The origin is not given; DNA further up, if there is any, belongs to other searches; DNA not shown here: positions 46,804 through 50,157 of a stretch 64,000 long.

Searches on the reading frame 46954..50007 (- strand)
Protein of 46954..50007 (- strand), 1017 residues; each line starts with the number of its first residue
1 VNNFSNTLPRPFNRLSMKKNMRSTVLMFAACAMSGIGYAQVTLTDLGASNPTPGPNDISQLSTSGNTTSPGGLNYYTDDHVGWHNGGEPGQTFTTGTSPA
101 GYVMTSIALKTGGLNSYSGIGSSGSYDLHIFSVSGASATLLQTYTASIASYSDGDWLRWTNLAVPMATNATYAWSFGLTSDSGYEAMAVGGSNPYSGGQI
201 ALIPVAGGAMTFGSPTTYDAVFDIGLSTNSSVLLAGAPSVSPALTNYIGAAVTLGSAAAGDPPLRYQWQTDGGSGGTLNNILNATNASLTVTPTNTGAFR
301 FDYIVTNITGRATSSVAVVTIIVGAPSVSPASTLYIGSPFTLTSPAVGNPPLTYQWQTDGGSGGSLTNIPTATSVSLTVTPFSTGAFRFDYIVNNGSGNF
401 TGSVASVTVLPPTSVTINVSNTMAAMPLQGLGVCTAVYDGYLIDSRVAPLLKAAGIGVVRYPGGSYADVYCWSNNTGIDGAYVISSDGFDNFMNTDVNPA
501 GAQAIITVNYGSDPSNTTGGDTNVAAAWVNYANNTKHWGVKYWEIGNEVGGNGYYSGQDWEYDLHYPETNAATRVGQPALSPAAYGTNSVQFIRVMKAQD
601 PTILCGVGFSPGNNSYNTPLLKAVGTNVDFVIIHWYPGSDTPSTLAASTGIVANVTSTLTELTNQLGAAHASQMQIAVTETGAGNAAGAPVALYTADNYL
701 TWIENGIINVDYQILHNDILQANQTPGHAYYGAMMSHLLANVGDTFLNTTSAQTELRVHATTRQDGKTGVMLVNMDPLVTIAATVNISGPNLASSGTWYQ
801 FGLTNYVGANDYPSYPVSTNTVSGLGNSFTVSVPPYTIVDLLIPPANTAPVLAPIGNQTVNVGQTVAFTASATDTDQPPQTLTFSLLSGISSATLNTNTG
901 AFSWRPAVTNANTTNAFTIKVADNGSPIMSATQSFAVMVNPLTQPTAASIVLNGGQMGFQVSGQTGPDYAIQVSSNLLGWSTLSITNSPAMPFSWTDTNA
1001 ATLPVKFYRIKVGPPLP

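Call 50: search_protein_families(library=pfam, proteins=[window:46954-50007:-], max_evalue=0.00001)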
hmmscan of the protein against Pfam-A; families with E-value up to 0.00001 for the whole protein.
window:46954-50007:- (1017 aa): 2 families
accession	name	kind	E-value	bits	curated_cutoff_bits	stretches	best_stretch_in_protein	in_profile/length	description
PF13927.12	Ig_3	-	2.3e-09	38.1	30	0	328-380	6-62/78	Immunoglobulin domain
PF22352.2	K319L-like_PKD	-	1.9e-06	28.3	27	0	252-319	14-82/84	K319L-like, PKD domain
